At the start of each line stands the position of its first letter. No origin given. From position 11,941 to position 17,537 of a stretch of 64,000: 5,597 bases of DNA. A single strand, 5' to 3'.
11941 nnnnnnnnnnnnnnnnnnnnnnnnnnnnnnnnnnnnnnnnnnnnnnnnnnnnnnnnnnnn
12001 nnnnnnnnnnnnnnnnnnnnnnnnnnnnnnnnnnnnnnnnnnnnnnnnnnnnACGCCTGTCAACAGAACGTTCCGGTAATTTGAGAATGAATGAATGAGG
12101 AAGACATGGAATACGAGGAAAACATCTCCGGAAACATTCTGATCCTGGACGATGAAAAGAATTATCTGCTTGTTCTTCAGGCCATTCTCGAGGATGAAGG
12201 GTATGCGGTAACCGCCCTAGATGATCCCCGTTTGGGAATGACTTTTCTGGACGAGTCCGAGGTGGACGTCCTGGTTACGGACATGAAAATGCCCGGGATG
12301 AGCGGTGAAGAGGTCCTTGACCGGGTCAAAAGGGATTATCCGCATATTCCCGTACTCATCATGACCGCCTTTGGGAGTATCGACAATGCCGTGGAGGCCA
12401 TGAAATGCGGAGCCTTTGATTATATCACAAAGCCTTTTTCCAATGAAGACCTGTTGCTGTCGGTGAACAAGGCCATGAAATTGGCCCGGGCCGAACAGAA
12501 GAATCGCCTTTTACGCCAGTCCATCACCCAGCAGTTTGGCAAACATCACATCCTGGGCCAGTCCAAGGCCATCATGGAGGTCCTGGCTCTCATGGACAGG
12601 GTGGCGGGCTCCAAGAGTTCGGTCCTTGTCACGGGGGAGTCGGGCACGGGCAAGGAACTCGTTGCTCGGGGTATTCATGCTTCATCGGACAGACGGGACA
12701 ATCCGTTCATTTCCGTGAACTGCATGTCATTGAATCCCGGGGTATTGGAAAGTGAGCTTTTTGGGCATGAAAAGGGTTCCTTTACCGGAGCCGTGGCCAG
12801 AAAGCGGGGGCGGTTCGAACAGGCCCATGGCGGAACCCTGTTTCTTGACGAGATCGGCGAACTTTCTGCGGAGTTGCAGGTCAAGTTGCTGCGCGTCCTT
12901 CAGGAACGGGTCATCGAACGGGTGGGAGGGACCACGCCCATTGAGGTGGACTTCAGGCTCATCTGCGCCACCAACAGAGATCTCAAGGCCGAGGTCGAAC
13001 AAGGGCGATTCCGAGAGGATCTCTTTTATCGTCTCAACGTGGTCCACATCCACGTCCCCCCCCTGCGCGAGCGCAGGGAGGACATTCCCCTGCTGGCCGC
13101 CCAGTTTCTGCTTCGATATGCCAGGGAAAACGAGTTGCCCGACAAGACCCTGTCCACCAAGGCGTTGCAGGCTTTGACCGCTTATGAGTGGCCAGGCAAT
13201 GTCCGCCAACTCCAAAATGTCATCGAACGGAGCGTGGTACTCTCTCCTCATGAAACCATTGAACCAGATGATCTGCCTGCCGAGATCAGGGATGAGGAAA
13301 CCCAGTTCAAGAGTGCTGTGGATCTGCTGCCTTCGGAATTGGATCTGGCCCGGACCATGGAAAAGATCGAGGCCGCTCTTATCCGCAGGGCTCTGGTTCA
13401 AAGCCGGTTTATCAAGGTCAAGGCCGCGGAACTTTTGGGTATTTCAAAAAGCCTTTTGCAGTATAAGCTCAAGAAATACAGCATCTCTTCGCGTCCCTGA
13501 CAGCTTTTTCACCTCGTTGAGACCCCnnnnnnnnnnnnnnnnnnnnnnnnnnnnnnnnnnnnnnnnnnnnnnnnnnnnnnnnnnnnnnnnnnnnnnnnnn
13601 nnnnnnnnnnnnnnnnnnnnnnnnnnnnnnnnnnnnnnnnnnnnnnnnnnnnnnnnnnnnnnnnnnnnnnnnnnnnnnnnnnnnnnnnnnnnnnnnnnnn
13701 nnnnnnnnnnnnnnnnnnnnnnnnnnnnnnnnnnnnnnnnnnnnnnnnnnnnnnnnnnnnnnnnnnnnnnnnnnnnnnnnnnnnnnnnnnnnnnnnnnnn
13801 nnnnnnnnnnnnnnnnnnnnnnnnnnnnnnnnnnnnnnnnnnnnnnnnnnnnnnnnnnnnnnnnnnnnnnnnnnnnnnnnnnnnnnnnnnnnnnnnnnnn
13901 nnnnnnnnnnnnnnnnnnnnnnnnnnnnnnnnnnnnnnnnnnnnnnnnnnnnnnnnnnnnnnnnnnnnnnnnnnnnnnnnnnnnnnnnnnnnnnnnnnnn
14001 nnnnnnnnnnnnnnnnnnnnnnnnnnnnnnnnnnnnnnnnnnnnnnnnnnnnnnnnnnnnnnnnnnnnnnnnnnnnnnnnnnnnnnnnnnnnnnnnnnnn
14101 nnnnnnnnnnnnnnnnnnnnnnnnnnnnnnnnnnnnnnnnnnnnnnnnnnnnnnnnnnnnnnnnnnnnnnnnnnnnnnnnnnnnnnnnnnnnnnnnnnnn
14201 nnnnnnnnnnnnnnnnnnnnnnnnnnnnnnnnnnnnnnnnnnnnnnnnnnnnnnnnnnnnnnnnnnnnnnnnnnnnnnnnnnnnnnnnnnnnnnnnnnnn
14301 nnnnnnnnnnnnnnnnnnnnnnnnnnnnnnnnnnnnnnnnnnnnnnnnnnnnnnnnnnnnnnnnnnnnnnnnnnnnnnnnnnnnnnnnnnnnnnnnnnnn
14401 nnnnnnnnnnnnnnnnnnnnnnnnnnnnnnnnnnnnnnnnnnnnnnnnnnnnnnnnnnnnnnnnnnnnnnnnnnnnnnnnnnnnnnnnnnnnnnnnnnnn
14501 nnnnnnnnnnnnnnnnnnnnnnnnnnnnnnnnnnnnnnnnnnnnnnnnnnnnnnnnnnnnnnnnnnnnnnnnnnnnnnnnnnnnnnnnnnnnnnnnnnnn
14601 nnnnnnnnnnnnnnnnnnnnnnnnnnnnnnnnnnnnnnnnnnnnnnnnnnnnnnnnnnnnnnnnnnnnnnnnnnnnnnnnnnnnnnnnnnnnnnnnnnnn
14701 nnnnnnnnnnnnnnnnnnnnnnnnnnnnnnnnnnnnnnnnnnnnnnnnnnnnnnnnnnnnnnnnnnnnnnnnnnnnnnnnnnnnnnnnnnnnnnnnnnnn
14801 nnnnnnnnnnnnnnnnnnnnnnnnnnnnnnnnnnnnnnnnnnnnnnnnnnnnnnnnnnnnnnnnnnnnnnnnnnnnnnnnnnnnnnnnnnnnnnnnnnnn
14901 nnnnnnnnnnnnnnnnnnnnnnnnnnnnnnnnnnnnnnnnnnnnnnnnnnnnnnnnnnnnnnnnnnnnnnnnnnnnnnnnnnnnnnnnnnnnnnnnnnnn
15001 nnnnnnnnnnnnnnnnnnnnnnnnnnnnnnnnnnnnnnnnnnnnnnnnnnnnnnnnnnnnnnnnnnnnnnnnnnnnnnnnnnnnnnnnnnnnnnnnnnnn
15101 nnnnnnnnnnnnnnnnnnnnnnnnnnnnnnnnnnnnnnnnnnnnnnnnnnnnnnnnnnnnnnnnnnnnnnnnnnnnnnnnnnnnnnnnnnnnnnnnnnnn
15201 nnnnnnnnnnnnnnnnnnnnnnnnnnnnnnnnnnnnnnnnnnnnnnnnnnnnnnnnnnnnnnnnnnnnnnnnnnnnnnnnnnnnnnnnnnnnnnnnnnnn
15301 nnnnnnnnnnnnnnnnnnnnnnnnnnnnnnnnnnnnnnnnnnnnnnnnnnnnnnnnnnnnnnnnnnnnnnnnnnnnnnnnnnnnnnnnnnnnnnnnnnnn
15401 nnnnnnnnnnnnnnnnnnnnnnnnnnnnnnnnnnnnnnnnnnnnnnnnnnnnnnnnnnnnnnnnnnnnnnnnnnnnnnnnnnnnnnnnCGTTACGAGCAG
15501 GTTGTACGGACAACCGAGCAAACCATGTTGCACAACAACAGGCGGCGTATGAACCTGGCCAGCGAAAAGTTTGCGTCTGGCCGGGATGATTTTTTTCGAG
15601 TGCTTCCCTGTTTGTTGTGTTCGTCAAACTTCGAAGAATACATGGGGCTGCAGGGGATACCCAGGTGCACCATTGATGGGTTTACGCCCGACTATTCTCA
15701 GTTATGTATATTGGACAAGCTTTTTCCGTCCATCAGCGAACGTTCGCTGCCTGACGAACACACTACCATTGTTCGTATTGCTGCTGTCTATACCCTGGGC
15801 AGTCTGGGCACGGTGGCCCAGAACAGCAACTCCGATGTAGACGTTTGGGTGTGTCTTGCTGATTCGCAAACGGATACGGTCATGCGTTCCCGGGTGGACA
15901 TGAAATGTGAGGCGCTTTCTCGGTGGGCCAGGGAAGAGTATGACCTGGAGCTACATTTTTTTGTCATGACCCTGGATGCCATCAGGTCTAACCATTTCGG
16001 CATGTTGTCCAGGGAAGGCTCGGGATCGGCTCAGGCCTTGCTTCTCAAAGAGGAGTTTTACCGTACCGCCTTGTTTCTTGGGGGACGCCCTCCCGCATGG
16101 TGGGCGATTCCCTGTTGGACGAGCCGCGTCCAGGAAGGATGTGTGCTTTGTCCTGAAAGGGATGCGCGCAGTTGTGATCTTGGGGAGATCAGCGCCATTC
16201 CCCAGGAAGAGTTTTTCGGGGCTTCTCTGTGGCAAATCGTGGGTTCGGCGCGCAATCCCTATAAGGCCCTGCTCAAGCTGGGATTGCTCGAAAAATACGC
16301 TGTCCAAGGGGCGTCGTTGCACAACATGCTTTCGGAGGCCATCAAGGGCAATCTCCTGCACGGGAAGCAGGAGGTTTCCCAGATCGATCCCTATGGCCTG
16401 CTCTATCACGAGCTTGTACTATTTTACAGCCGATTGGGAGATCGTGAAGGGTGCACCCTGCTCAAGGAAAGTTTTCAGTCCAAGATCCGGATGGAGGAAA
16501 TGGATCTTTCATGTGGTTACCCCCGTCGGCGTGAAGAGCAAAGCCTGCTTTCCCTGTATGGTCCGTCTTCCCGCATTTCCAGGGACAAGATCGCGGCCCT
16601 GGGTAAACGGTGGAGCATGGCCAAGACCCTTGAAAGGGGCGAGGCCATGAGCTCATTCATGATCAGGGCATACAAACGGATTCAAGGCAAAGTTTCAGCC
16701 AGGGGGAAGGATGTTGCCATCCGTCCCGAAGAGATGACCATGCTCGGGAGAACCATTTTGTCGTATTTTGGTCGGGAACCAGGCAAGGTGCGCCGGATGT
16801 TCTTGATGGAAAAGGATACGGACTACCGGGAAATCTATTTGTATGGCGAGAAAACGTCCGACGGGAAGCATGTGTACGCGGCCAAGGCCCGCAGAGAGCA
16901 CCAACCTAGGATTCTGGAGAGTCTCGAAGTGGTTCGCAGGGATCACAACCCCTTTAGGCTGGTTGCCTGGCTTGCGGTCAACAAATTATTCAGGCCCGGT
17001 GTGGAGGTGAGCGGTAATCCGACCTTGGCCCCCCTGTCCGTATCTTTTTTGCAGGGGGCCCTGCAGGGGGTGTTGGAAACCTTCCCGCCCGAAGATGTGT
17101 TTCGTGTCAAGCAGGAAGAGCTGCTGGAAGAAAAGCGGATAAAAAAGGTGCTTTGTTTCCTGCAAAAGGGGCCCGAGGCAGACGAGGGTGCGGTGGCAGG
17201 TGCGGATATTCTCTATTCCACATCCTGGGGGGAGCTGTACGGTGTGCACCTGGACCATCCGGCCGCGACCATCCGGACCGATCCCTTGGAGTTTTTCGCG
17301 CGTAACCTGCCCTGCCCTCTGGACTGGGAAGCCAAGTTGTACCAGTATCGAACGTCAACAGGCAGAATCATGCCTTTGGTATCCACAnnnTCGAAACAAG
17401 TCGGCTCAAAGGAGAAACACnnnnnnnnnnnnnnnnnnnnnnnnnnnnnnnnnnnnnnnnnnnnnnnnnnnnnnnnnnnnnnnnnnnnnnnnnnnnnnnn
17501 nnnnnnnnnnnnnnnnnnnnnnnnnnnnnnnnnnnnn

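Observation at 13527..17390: Class I adenylate cyclase (CyaA-type) with a ~740-aa N-terminal extension carrying pentapeptide-type repeats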

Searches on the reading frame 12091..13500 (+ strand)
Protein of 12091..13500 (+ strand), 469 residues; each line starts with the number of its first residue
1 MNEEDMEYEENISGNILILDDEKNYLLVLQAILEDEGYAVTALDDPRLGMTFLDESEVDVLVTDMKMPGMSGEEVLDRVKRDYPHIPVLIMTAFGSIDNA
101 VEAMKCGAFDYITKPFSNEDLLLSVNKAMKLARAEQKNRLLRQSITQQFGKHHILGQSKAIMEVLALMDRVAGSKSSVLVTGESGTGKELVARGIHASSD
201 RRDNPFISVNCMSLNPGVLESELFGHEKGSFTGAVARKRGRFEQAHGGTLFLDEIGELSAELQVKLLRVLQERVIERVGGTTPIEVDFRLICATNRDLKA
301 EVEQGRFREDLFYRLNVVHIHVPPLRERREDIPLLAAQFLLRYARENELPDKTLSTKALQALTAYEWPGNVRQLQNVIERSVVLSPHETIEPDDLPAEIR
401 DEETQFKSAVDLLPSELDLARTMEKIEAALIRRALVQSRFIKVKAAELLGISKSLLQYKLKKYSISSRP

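Call 5: search_protein_families(library=pfam, proteins=[window:12091-13500:+], max_evalue=0.01)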
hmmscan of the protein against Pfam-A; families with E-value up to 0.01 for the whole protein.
window:12091-13500:+ (469 aa): 13 families
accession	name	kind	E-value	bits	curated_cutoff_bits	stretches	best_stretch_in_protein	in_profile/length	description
PF00158.32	Sigma54_activat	-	1.2e-71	240.2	20.2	1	154-321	1-168/168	Sigma-54 interaction domain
PF25601.1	AAA_lid_14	-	6.9e-29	99.9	27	1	326-405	1-80/87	AAA+ ATPase lid domain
PF00072.30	Response_reg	-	1.2e-28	99.9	30.2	1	16-125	1-110/111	Response regulator receiver domain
PF14532.12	Sigma54_activ_2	-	3.5e-25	89.3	25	1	155-325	1-138/138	Sigma-54 interaction domain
PF02954.25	HTH_8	-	1.5e-09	37.8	22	1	422-463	1-42/42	Bacterial regulatory protein, Fis family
PF07728.20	AAA_5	-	2.3e-08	34.6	22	1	178-296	2-123/139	AAA domain (dynein-related subfamily)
PF01078.27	Mg_chelatase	-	7.6e-06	25.9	20.3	1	233-296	93-158/207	Magnesium chelatase, subunit ChlI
PF13191.12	AAA_16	-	1.1e-05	26.5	32.6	1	155-274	3-124/167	AAA ATPase domain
PF00004.35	AAA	-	1.8e-05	25.6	21.2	1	178-310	1-126/131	ATPase family associated with various cellular activities (AAA)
PF07724.20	AAA_2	-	0.00023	21.7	27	1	175-303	3-132/166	AAA domain (Cdc48 subfamily)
PF13401.12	AAA_22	-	0.00069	20.4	27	0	174-215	4-45/130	AAA domain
PF12775.13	AAA_7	-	0.0061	16.6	25.8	0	153-211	11-69/181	P-loop containing dynein motor region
PF06490.17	FleQ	-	0.0074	17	22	0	15-97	1-81/108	Flagellar regulatory protein FleQ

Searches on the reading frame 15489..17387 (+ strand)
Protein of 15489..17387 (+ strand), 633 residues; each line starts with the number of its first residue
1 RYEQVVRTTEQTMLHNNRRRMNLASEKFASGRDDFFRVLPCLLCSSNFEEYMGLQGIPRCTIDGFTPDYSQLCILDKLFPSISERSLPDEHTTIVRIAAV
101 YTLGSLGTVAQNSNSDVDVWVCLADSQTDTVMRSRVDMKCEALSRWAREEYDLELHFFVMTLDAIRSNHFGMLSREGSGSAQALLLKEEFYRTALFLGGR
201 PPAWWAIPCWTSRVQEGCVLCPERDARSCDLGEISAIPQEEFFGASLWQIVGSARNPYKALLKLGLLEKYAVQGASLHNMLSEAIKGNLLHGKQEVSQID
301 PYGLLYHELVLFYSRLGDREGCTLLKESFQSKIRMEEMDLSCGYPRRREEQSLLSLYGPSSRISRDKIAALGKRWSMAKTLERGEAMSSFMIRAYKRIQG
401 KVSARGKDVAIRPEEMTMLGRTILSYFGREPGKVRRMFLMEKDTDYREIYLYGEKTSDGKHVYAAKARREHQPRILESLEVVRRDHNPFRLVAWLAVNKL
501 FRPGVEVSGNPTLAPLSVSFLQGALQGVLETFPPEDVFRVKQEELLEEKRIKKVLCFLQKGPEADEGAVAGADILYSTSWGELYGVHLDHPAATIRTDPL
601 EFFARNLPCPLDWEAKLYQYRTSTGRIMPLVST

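Call 32: find_homologous_proteins(query=window:15489-17387:+, max_evalue=1e-10)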
Query window:15489-17387:+ (633 aa): 58 proteins with E <= 1e-10 among 8000 candidates.
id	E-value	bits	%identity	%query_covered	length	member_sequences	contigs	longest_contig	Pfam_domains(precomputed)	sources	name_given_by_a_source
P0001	0.0e+0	1457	100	100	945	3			PF12633.14,PF13576.13,PF13599.14,PF01295.25,PF23894.3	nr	nr:class I adenylate cyclase [Desulfoplanes formicivorans]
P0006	0.0e+0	1128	78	100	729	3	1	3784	PF12633.14,PF01295.25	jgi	jgi:adenylate cyclase class 1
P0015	1.2e-110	389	35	94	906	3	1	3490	PF12633.14,PF13576.13,PF13599.14,PF00805.29,PF01295.25,PF23894.3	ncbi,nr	ncbi:MAG: class I adenylate cyclase, partial [Proteobacteria bacterium]|nr:class I adenylate cyclase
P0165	8.2e-110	386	36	98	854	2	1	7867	PF12633.14,PF13576.13,PF13599.14,PF00805.29,PF01295.25,PF23894.3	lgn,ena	-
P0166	3.1e-105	371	35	95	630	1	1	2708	PF12633.14,PF01295.25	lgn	-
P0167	2.6e-103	365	34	95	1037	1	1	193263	PF12633.14,PF13576.13,PF13599.14,PF00805.29,PF01295.25,PF23894.3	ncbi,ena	-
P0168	1.5e-102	362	35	94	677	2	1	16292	PF12633.14,PF01295.25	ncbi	ncbi:MAG: class I adenylate cyclase, partial [Pseudodesulfovibrio sp.]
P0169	6.8e-97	344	35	94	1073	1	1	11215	PF12633.14,PF13576.13,PF13599.14,PF00805.29,PF01295.25,PF23894.3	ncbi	ncbi:MAG: hypothetical protein AUJ49_05380, partial [Desulfovibrionaceae bacterium CG1_02_65_16]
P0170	2.2e-96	342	36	80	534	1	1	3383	PF12633.14,PF01295.25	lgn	-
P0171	9.5e-96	340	32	96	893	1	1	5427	PF12633.14,PF13576.13,PF13599.14,PF00805.29,PF01295.25,PF23894.3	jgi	jgi:adenylate cyclase class 1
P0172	3.5e-94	335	33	94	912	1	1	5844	PF12633.14,PF13599.14,PF01295.25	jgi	jgi:adenylate cyclase class 1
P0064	1.2e-93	333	32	94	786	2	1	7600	PF12633.14,PF13599.14,PF01295.25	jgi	jgi:adenylate cyclase class 1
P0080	2.0e-90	322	33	95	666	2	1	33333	PF12633.14,PF01295.25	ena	-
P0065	2.0e-87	313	32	91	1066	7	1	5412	PF12633.14,PF13576.13,PF13599.14,PF00805.29,PF01295.25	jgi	jgi:adenylate cyclase class 1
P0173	7.6e-86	307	32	97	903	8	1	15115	PF12633.14,PF13576.13,PF13599.14,PF00805.29,PF01295.25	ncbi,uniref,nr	ncbi:hypothetical protein DVDV_3763 [Desulfovibrio sp. DV]|uniref:class I adenylate cyclase n=1 Tax=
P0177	3.0e-69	252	28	90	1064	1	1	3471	PF12633.14,PF13576.13,PF26690.1,PF13599.14,PF00805.29,PF01295.25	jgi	jgi:adenylate cyclase class 1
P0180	1.8e-57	214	30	80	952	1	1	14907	PF12633.14,PF26690.1,PF26691.1,PF01295.25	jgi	jgi:adenylate cyclase class 1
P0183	3.1e-55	206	27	92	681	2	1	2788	PF12633.14,PF26690.1,PF01295.25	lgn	-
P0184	8.0e-53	198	30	82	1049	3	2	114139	PF12633.14,PF26691.1,PF01295.25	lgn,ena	-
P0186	3.8e-52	196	31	76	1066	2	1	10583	PF12633.14,PF26691.1,PF01295.25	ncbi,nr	ncbi:class I adenylate cyclase [Myxococcota bacterium]|nr:class I adenylate cyclase [Myxococcota bac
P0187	2.5e-50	190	30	77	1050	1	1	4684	PF12633.14,PF26691.1,PF01295.25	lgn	-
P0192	4.0e-44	169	28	94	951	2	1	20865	PF12633.14,PF26690.1,PF26691.1,PF01295.25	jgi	jgi:adenylate cyclase class 1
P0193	5.3e-44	169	29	80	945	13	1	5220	PF12633.14,PF26690.1,PF26691.1,PF01295.25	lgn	-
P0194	3.6e-43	166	26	84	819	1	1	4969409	PF12633.14,PF13576.13,PF13599.14,PF00805.29,PF01295.25,PF23894.3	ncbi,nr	ncbi:MAG: class I adenylate cyclase [Desulfobacter sp.]|nr:class I adenylate cyclase [Desulfobacter 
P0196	1.2e-42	165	29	73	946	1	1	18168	PF12633.14,PF26690.1,PF26691.1,PF01295.25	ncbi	-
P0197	2.4e-42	164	26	98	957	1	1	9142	PF12633.14,PF26690.1,PF26691.1,PF01295.25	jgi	-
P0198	7.4e-41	159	30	53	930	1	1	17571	PF12633.14,PF26690.1,PF26691.1,PF01295.25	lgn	-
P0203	2.0e-36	144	26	85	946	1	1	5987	PF12633.14,PF26690.1,PF26691.1,PF01295.25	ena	-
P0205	5.3e-31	126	30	53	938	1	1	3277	PF12633.14,PF26690.1,PF26691.1,PF01295.25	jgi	-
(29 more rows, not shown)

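Call 33: find_encoding_contigs(protein=P0194, flank=8000, max_places=1)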
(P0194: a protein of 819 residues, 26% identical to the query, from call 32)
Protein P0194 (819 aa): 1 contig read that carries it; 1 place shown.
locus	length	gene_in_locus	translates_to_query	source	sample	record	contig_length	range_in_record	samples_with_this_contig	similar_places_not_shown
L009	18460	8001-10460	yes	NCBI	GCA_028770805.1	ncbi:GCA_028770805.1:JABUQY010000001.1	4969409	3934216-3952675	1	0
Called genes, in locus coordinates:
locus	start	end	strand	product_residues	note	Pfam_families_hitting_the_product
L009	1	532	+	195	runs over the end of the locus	PF01871:AMMECR1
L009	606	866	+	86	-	PF01371:Trp_repressor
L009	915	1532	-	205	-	-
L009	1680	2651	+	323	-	PF02423:OCD_Mu_crystall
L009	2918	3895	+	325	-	PF01073:3Beta_HSD, PF01370:Epimerase, PF02719:Polysacc_synt_2, PF04321:RmlD_sub_bind, PF05368:NmrA, PF13460:NAD_binding_10, PF16363:GDP_Man_Dehyd, PF07993:NAD_binding_4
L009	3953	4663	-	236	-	PF03050:DDE_Tnp_IS66 (weak), PF13610:DDE_Tnp_IS240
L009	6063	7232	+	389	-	PF01609:DDE_Tnp_1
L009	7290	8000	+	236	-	PF03050:DDE_Tnp_IS66 (weak), PF13610:DDE_Tnp_IS240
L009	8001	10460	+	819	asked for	PF00805:Pentapeptide (faint), PF13576:Pentapeptide_3 (faint), PF13599:Pentapeptide_4 (weak), PF23894:LD_SV2, PF13599:Pentapeptide_4, PF12633:Adenyl_cycl_N, PF01295:Adenylate_cycl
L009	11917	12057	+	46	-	-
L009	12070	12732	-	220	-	PF18306:LDcluster4, PF03641:Lysine_decarbox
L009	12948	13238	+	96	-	PF00381:PTS-HPr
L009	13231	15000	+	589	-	PF05524:PEP-utilisers_N, PF00391:PEP-utilizers, PF02896:PEP-utilizers_C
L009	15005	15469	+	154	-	PF01668:SmpB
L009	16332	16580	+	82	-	-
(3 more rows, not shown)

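Call 34: find_encoding_contigs(protein=P0167, flank=8000, max_places=1)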
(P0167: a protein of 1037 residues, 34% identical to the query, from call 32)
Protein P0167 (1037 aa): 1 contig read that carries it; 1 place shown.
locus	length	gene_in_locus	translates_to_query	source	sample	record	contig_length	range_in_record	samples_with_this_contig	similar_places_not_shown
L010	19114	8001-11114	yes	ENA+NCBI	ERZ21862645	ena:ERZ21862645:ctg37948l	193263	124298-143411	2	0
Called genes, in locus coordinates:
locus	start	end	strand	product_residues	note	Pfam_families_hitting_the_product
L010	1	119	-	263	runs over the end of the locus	PF02535:Zip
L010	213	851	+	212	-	PF08447:PAS_3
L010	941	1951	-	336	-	PF01012:ETF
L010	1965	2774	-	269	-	PF01012:ETF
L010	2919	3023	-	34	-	-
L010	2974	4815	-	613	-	PF21162:ETFQO_UQ-bd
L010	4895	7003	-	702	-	PF02771:Acyl-CoA_dh_N, PF00441:Acyl-CoA_dh_1 (faint)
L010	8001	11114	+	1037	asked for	PF00805:Pentapeptide (faint), PF13599:Pentapeptide_4 (weak), PF23894:LD_SV2 (faint), PF13576:Pentapeptide_3 (faint), PF13599:Pentapeptide_4, PF12633:Adenyl_cycl_N, PF01295:Adenylate_cycl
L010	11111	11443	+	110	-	PF03992:ABM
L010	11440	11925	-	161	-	PF00583:Acetyltransf_1, PF13673:Acetyltransf_10, PF13508:Acetyltransf_7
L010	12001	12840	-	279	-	PF13177:DNA_pol3_delta2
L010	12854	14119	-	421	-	PF00709:Adenylsucc_synt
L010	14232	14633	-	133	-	-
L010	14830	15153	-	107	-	-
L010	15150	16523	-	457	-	PF08269:dCache_2, PF17200:sCache_2, PF17201:Cache_3-Cache_2, PF00672:HAMP, PF00015:MCPsignal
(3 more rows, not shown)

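Call 35: find_encoding_contigs(protein=P0173, flank=8000, max_places=1)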
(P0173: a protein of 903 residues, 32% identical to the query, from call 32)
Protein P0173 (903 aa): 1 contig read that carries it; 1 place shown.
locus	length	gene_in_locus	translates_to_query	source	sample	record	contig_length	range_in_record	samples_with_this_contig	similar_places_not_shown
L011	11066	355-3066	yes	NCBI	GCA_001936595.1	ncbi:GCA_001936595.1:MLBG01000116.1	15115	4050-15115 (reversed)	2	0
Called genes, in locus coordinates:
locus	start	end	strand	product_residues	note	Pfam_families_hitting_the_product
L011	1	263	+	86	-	?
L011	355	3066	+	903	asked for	PF00805:Pentapeptide (weak), PF13576:Pentapeptide_3, PF13599:Pentapeptide_4, PF12633:Adenyl_cycl_N, PF01295:Adenylate_cycl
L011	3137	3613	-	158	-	-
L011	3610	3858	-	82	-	-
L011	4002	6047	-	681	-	PF21476:PF0610-like_N (faint), PF02878:PGM_PMM_I, PF02879:PGM_PMM_II, PF02880:PGM_PMM_III, PF00408:PGM_PMM_IV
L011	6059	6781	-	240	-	PF02163:Peptidase_M50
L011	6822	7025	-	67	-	-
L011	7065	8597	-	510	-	PF01676:Metalloenzyme, PF06415:iPGM_N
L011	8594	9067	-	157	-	PF02410:RsfS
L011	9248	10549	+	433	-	PF00501:AMP-binding, PF14535:AMP-binding_C_2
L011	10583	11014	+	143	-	PF01842:ACT, PF13291:ACT_4 (faint), PF19571:ACT_8, PF22629:ACT_AHAS_ss (faint)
